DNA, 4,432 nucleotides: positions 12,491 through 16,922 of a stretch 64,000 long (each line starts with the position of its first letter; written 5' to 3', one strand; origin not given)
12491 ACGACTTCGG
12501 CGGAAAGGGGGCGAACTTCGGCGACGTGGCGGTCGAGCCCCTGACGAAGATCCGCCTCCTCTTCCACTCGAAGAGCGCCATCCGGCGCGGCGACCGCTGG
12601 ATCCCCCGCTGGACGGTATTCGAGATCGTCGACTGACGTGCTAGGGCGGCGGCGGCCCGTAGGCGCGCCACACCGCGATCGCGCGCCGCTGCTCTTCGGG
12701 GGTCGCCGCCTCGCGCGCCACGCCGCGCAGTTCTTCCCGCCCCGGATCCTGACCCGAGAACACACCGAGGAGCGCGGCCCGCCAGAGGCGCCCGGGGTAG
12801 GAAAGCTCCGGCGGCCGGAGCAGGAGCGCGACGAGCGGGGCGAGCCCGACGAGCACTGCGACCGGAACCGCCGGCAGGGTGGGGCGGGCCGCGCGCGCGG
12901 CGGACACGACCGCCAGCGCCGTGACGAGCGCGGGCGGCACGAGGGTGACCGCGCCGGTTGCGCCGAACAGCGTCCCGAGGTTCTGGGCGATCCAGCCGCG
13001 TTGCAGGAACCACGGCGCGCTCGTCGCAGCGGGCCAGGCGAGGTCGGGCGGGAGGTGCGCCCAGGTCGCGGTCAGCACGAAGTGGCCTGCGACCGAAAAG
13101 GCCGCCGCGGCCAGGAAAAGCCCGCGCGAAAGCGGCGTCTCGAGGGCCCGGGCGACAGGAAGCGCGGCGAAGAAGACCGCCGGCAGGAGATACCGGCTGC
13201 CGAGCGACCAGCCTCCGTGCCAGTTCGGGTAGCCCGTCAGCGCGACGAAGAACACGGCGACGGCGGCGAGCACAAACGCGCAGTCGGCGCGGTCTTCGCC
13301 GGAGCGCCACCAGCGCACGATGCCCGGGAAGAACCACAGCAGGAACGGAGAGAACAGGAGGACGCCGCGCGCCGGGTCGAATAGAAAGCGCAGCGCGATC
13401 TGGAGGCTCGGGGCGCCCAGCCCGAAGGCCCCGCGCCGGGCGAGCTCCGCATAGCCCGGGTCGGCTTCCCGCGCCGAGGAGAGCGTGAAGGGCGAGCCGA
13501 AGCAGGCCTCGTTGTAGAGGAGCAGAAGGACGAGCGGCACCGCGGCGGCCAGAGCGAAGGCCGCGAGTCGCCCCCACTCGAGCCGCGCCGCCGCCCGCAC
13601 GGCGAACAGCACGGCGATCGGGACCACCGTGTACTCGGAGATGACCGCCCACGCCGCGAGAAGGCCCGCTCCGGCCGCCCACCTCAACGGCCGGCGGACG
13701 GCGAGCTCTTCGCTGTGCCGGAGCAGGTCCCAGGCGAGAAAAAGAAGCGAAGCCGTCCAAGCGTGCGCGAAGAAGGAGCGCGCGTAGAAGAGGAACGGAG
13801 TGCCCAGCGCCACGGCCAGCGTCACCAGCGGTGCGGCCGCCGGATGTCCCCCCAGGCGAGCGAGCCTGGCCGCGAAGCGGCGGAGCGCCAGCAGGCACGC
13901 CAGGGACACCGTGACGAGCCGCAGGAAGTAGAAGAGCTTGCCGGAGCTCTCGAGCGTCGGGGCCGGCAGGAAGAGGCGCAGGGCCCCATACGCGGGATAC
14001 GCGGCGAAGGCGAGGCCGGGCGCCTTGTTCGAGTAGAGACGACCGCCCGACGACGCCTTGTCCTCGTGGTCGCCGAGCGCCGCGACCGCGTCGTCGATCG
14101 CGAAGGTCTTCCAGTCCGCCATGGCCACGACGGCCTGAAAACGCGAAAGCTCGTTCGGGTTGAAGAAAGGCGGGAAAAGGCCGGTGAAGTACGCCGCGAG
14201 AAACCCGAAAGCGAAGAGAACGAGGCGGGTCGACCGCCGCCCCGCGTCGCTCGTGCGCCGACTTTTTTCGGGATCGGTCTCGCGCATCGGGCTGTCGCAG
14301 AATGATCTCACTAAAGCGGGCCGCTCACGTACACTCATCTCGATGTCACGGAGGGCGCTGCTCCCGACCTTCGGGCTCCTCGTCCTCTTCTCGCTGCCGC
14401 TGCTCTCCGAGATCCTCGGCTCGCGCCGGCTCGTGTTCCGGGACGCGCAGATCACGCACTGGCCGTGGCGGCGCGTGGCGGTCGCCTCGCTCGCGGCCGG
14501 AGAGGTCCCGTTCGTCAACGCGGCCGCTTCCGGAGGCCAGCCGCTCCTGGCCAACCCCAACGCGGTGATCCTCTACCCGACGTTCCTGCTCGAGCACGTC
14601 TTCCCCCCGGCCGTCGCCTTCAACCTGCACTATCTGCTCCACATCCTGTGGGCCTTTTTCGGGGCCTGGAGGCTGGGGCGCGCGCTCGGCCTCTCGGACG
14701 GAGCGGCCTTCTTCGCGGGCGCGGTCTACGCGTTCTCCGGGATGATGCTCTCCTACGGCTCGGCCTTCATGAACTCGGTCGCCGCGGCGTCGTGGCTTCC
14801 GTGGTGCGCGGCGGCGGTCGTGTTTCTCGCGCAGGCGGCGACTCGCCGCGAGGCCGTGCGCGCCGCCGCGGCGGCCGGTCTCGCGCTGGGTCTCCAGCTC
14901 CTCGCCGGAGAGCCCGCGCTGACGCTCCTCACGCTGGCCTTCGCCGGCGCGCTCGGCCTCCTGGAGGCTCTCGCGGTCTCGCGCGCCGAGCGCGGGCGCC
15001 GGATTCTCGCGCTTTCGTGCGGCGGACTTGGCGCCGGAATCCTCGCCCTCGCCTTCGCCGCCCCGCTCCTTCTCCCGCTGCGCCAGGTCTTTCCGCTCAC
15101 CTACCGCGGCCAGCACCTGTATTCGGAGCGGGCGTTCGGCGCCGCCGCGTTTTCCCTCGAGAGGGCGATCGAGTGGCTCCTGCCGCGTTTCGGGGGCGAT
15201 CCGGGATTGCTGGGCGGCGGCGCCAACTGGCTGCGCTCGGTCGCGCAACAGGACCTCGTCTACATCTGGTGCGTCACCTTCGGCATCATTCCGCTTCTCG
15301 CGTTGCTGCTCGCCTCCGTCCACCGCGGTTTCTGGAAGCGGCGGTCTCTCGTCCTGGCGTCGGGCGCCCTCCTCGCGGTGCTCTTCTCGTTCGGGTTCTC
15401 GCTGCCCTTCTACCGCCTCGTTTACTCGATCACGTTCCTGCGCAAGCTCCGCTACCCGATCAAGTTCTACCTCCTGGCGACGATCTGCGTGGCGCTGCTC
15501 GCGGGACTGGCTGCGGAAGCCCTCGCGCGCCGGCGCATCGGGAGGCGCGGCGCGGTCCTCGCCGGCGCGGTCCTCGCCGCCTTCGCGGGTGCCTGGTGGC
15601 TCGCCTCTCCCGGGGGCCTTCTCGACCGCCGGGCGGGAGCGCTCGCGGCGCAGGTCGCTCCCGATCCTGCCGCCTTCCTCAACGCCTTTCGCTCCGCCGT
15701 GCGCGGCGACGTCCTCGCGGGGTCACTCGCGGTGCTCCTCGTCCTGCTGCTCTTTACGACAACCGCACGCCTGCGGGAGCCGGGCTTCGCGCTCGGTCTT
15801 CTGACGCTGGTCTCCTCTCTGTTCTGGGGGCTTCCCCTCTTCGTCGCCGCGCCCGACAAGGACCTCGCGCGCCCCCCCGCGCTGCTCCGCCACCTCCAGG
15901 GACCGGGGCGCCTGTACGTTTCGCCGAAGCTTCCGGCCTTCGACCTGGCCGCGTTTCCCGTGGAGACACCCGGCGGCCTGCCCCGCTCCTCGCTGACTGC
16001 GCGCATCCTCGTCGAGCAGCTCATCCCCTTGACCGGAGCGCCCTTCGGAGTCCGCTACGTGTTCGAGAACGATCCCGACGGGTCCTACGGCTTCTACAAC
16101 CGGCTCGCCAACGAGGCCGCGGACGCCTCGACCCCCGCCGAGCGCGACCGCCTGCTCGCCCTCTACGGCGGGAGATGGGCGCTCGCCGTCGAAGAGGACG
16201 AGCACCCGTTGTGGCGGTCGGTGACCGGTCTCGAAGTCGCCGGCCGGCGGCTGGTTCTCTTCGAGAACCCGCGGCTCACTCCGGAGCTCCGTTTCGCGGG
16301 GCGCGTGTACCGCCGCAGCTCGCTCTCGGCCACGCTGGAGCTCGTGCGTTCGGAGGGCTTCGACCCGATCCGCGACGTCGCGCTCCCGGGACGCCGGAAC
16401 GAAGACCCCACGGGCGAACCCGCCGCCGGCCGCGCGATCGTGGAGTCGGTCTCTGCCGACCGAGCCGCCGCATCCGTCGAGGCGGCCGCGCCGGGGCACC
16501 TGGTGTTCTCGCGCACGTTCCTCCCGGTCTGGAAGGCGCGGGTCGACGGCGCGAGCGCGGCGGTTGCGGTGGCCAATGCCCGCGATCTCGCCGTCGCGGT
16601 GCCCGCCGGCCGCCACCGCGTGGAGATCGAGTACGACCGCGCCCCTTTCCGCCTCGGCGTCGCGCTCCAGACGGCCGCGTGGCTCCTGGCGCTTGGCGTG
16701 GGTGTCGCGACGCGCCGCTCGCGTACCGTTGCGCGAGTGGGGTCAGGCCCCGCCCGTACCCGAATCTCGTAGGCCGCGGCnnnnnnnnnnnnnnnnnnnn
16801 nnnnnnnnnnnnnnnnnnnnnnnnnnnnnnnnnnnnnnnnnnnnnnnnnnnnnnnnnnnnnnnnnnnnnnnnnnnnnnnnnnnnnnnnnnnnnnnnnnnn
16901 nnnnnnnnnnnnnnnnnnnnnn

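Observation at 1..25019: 25-kb super-cluster: nine GT-C-type membrane glycosyltransferases of four or five families, three candidate lipid-carrier sugar-donor routes and a Wzm/Wzt exporter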

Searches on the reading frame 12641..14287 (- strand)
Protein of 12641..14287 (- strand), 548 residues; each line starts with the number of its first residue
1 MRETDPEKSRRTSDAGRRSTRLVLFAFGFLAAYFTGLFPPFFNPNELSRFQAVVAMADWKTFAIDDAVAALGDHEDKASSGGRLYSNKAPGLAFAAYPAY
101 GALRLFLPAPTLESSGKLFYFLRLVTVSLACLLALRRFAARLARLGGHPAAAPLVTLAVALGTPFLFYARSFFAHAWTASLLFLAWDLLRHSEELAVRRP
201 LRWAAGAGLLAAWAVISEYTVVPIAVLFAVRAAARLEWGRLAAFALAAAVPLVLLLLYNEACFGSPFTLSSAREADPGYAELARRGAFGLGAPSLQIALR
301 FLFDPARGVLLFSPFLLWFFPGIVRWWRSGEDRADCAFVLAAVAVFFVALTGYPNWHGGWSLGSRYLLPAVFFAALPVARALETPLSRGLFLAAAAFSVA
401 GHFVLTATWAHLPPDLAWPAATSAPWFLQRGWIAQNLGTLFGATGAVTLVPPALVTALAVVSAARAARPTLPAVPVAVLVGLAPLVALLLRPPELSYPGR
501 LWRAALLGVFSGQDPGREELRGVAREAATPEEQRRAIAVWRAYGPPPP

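Call 5: search_protein_families(library=pfam, proteins=[window:12641-14287:-], max_evalue=0.1)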
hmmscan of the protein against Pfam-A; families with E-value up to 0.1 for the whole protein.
window:12641-14287:- (548 aa): 0 families
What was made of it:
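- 12641..14287 (-): G9: GT-C glycosyltransferase of a near-orphan family (weakly LA_3751/LA_3752-like) with conserved NPNE and SNKAPG loops. No Pfam hit (call 5).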

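Call 7: search_protein_families(library=ncbifam, proteins=[window:12641-14287:-], max_evalue=0.1)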
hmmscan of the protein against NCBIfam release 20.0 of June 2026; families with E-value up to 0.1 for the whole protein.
window:12641-14287:- (548 aa): 1 family
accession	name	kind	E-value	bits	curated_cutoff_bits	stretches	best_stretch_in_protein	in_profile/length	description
NF047440.1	LA3751_2_3_fam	subfamily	3e-09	36.2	200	1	117-387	99-359/460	LA_3751/LA_3752 family putative glycosyltransferase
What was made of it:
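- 12641..14287 (-): NF047440 E 3e-9, below cut-off (call 7).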

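Call 24: search_solved_structures(query=A2, max_evalue=10, show_alignments=1)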
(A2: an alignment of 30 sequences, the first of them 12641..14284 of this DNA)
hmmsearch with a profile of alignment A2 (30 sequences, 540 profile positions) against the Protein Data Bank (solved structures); distinct sequences matched with E-value up to 10: 2.
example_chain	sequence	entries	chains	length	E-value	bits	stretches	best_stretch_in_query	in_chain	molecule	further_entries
7l1k_A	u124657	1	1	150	1.8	10.5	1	152-255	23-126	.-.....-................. 30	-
2ojl_A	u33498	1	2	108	1.8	10.5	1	402-442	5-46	Hypothetical protein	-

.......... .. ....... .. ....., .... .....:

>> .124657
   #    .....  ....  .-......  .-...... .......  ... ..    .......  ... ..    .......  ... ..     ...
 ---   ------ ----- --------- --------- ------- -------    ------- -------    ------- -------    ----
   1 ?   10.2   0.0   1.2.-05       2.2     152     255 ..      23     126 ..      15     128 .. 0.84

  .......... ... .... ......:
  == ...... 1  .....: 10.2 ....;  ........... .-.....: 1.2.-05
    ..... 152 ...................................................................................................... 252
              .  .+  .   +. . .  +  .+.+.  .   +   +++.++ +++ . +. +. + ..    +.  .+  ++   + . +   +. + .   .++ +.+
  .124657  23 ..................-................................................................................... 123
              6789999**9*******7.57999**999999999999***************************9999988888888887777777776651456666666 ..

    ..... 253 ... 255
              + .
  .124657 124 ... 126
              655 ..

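Call 29: find_homologous_proteins(query=window:12641-14284:-, max_evalue=0.001)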
Query window:12641-14284:- (547 aa): 601 proteins with E <= 0.001 among 8000 candidates; the best 120 are listed.
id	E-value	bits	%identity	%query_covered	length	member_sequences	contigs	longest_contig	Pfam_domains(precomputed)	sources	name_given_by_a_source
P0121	0.0e+0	1131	96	100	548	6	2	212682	-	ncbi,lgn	ncbi:MAG: hypothetical protein WEB59_16250 [Thermoanaerobaculia bacterium]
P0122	5.5e-277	938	82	96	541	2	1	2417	-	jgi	jgi:hypothetical protein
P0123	2.7e-268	909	81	97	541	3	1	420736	-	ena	-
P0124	4.7e-267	905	80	97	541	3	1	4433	-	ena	-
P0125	2.8e-265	899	80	97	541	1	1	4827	-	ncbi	-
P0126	3.7e-265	899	80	96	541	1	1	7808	-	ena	-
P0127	3.4e-255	866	74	100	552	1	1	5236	-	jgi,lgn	jgi:hypothetical protein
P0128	2.0e-236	804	71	98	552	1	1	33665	-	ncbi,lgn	-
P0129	8.7e-231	786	71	97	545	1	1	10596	-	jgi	jgi:hypothetical protein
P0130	1.1e-225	769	68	97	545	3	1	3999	-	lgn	-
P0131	1.3e-224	765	69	97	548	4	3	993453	-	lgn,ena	-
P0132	4.1e-222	757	68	97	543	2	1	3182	-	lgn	-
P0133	1.4e-221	755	68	96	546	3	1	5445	-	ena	-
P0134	1.9e-216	738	66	100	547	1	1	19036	-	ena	-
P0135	4.3e-215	734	67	97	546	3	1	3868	-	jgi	jgi:hypothetical protein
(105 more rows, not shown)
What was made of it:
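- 12641..14287 (-): 601 homologues, those listed 'hypothetical' (call 29).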

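Call 42: predict_structure(alignment_id=A4)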
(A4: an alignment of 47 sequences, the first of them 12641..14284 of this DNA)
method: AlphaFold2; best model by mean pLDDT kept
length: 547 residues; sequences in the alignment: 47
mean_pLDDT: 90.3   pTM: 0.92
mean pLDDT of the five models: 90.3, 90.2, 89.4, 88.0, 87.0
residues with pLDDT >= 90: 382; 70-90: 124; 50-70: 39; < 50: 2
segments of 3 or more residues with pLDDT < 50: none
pLDDT, mean of each block of 10 residues (from residue 1): 67 92 98 84 90 97 96 88 92 97 96 92 97 98 86 98 94 96 97 86 98 95 96 90 98 95 83 62 65 93 88 97 96 96 96 75 87 97 97 97 82 59 82 91 91 98 96 98 91 84 87 92 96 94 84
secondary structure, 60 per line:
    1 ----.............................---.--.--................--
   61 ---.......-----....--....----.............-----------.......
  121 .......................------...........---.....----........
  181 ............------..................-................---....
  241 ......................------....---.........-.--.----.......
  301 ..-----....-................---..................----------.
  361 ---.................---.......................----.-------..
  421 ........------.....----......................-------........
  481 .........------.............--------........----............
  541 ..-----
elements in order: H5-32 H43-58 H64-70 E76-79 E82-85 H90-102 H114-143 H150-160 H164-168 H173-192 H199-216 H218-233 H237-262 H269-272 H276-284 H294-302 H308-311 H313-328 H332-349 H364-380 H384-406 H419-428 H436-439 H444-465 H473-489 H496-508 H517-524 H529-542
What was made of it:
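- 12641..14287 (-): AF2 pLDDT 90.3 (call 42).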

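Call 49: fold_search(model_id=the predicted structure, library=pdb)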
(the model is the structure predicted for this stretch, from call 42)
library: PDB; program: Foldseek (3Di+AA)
matches with E <= 10: 215; with E <= 0.001: 8
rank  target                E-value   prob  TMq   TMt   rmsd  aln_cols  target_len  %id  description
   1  5f15                  9.5e-05  1.00  0.46  0.46  10.7       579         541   15  Crystal Structure of ArnT from Cupriavidus metallidurans bound to Undecaprenyl phosphate (released 2016-02-17)
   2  7bvf_B                1.1e-04  1.00  0.43  0.25  10.5       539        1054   16  Cryo-EM structure of Mycobacterium tuberculosis arabinosyltransferase EmbA-EmbB-AcpM2 in complex with ethambutol (released 2020-04-29)
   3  9s6t_A                1.2e-04  1.00  0.44  0.49   6.3       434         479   12  Ternary cryo-EM structure of chicken ALG12 with Dol25-PP-GlcNAc2Man7, Dol25-P-Man, and Fab (released 2026-03-18)
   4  7bvc_B                1.2e-04  1.00  0.43  0.25  10.4       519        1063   15  Cryo-EM structure of Mycobacterium smegmatis arabinosyltransferase EmbA-EmbB-AcpM2 in complex with ethambutol (released 2020-04-29)
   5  6x0o                  1.8e-04  1.00  0.41  0.24  11.4       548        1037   13  Single-Particle Cryo-EM Structure of Arabinosyltransferase EmbB from Mycobacterium smegmatis (released 2020-06-10)
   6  7bx8_A                4.3e-04  1.00  0.41  0.24  10.9       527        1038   14  Mycobacterium smegmatis arabinosyltransferase complex EmbB2-AcpM2 in symmetric "resting state" (released 2020-05-27)
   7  7bvf_A                4.3e-04  1.00  0.43  0.24  15.6       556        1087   15  Cryo-EM structure of Mycobacterium tuberculosis arabinosyltransferase EmbA-EmbB-AcpM2 in complex with ethambutol (released 2020-04-29)
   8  8pn9_A                6.3e-04  1.00  0.42  0.36  15.0       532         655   12  Structure of human oligosaccharyltransferase OST-A complex bound to NGI-1 (released 2024-05-08)
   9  7bvc_A                1.2e-03  1.00  0.45  0.26  10.3       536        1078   14  Cryo-EM structure of Mycobacterium smegmatis arabinosyltransferase EmbA-EmbB-AcpM2 in complex with ethambutol (released 2020-04-29)
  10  7e9s_A                1.4e-03  1.00  0.41  0.28  16.7       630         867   13  Archaeal oligosaccharyltransferase AglB from Archaeoglobus fulgidus in complex with an inhibitory peptide and a dolich (released 2021-09-08)
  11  9s6u_A                1.6e-03  1.00  0.40  0.41  12.2       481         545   13  Ternary cryo-EM structure of human ALG9 with Dol25-PP-GlcNAc2Man8, Dol25-P-Man and Fab (released 2026-03-18)
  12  9i5k_A                2.4e-03  1.00  0.40  0.43  12.4       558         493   10  Structure of the Chaetomium thermophilum Pmt4 homodimer (C2 symmetry) (released 2025-12-24)
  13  9n9j_I                2.7e-03  1.00  0.40  0.33  16.9       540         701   11  Structure of a GRP94 folding intermediate engaged with a CCDC134- and FKBP11-bound secretory translocon (released 2025-11-19)
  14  8b6l_I                2.9e-03  1.00  0.40  0.34  13.0       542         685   11  Subtomogram average of the human Sec61-TRAP-OSTA-translocon (released 2022-12-07)
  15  9s6s_A                4.0e-03  1.00  0.41  0.41   7.7       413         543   11  Ternary cryo-EM structure of human ALG9 with Dol25-PP-GlcNAc2Man6, Dol25-P-Man and Fab (released 2026-03-18)
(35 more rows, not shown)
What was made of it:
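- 12641..14287 (-): The top 22 Foldseek hits are all GT-C enzymes: ArnT, EmbA/B, ALG12, STT3 and others (call 49).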

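Call 81: find_related_loci(query=A4, collection=genome_contigs, flank=8000)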
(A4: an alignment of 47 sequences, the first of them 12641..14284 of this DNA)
Query A4 (547 aa) in genome_contigs; peptide patterns used: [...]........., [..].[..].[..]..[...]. (x = any residue, [..] = any of these).
190 stretches matched a pattern; 161 encode a relative of the query (tblastn E <= 1e-3); the best 80 are kept; 80 distinct loci.
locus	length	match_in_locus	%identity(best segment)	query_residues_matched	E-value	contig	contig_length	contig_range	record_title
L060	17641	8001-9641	96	1-547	0e+0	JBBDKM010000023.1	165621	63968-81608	MAG: Thermoanaerobaculia bacterium isolate LejiaA_69_48 Lejia_A_149_length_165621_cov_28, whole genome shotgun sequence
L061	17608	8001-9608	65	11-546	0e+0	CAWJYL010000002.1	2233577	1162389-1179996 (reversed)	MAG: uncultured Acidobacteriota bacterium isolate MFD00822.bin.1.75 genome assembly, contig: contig_33711, whole genome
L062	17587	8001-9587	67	17-546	0e+0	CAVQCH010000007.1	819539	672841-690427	MAG: uncultured Acidobacteriota bacterium isolate MFD02134.bin.2.168 genome assembly, contig: contig_7181, whole genome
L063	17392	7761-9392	65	4-546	0e+0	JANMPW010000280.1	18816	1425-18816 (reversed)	MAG: Acidobacteriota bacterium isolate OTE_51_metabat_380 OTE_51_k141_828053, whole genome shotgun sequence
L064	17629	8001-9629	65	4-547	0e+0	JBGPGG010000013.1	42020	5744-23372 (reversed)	MAG: Thermoanaerobaculia bacterium isolate OBJ_0618_7090110_48 k141_479481_length_42020_cov_67.3881, whole genome shotgu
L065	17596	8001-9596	65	16-546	0e+0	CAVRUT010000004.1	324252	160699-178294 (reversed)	MAG: uncultured Acidobacteriota bacterium isolate MFD02809.bin.3.107 genome assembly, contig: contig_163563, whole genom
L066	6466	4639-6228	60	16-544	0e+0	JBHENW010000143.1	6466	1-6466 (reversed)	MAG: Thermoanaerobaculia bacterium isolate S5_bin.33.orig S5_k141_978946, whole genome shotgun sequence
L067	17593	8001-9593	63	12-543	0e+0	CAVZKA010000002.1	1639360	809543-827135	MAG: uncultured Acidobacteriota bacterium isolate MFD05442.bin.1.110 genome assembly, contig: contig_21240, whole genome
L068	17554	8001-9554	64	29-546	0e+0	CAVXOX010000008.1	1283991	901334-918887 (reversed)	MAG: uncultured Acidobacteriota bacterium isolate MFD00822.bin.1.216 genome assembly, contig: contig_56588, whole genome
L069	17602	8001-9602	59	12-544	0e+0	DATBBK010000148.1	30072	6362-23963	MAG TPA_asm: Thermoanaerobaculia bacterium isolate SMAG_U5757 k141_545952, whole genome shotgun sequence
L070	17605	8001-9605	66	11-543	0e+0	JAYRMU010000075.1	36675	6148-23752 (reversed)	MAG: Thermoanaerobaculia bacterium isolate XM2_XAASGE4bin.10 k141_1339106, whole genome shotgun sequence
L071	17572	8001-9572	62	22-545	2e-178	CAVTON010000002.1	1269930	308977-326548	MAG: uncultured Acidobacteriota bacterium isolate MFD00822.bin.1.116 genome assembly, contig: contig_58099, whole genome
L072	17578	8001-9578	58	16-540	2e-173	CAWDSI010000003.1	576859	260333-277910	MAG: uncultured Acidobacteriota bacterium isolate MFD00392.bin.2.245 genome assembly, contig: contig_11832, whole genome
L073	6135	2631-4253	57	4-545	3e-173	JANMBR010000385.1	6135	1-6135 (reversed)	MAG: Acidobacteriota bacterium isolate OTE_1_metabat_297 OTE_1_k141_3322964, whole genome shotgun sequence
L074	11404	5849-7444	57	6-544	3e-171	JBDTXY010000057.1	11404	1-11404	MAG: Acidobacteriota bacterium isolate cluster4_bin.127 NODE_14575_length_11404_cov_6.375187, whole genome shotgun seque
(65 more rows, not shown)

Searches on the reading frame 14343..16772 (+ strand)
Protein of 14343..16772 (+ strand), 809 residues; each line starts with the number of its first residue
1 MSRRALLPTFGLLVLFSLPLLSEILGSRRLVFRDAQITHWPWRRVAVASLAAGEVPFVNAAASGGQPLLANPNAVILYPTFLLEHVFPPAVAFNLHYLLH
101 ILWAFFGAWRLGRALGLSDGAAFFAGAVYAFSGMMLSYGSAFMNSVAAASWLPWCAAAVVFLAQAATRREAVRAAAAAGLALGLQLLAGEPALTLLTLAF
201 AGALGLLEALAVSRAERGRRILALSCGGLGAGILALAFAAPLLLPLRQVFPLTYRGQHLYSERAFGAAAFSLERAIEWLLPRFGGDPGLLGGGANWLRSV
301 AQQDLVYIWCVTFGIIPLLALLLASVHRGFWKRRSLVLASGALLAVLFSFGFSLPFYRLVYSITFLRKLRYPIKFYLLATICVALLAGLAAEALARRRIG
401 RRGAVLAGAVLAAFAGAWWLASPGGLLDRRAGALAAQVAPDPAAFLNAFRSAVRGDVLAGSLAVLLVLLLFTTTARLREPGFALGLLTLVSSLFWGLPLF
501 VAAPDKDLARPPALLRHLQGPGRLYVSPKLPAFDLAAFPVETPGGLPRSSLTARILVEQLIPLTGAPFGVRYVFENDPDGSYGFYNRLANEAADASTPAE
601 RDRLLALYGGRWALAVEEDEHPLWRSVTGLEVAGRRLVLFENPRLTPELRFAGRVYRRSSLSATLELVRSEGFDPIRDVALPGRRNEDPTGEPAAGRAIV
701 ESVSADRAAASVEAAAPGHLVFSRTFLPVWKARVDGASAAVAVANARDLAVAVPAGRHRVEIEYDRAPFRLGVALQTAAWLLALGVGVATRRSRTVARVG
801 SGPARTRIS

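Call 5: search_protein_families(library=pfam, proteins=[window:14343-16772:+], max_evalue=0.1)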
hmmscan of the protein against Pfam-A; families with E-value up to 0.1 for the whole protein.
window:14343-16772:+ (809 aa): 2 families
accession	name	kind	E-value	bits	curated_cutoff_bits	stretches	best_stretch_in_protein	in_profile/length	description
PF09586.16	YfhO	-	0.015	14.1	28.5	1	729-775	788-834/835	Bacterial membrane protein YfhO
PF21777.3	SDR-like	-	0.041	15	24.7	0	30-64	38-73/98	Short chain dehydrogenase-like protein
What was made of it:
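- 14343..16772 (+): G10: YfhO-like GT-C, 809 aa, with a C-terminal TM helix as in YfhO. YfhO C-terminal match E 0.015 (call 5).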

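Call 7: search_protein_families(library=ncbifam, proteins=[window:14343-16772:+], max_evalue=0.1)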
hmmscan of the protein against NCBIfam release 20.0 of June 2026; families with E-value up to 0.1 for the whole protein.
window:14343-16772:+ (809 aa): 1 family
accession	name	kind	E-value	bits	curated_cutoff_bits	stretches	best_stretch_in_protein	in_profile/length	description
NF047590.1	GlcsyltransPgfM2Strep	equivalog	0.0069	14.6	1500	1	703-788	792-878/884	glycosyltransferase PgfM2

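Call 78: search_protein_families(library=pfam, alignment_id=A6, max_evalue=0.1)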
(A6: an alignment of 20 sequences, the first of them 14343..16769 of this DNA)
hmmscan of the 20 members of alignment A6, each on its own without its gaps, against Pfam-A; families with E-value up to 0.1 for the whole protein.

A. member 1, window:14343-16769:+ (809 aa): 2 families
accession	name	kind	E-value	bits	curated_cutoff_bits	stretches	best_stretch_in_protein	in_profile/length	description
PF09586.16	YfhO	-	0.015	14.1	28.5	1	729-775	788-834/835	Bacterial membrane protein YfhO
PF21777.3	SDR-like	-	0.041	15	24.7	0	30-64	38-73/98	Short chain dehydrogenase-like protein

B. families by the number of members that match (of 20 scanned): 4 families
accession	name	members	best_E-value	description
PF09586.16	YfhO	16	2.1e-06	Bacterial membrane protein YfhO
PF21777.3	SDR-like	2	0.041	Short chain dehydrogenase-like protein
PF21088.3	MS_channel_1st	1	0.0083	Mechanosensitive ion channel, transmembrane helices 2/3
PF21755.2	DacZ_P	1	0.037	Probable sensor domain DacZ_P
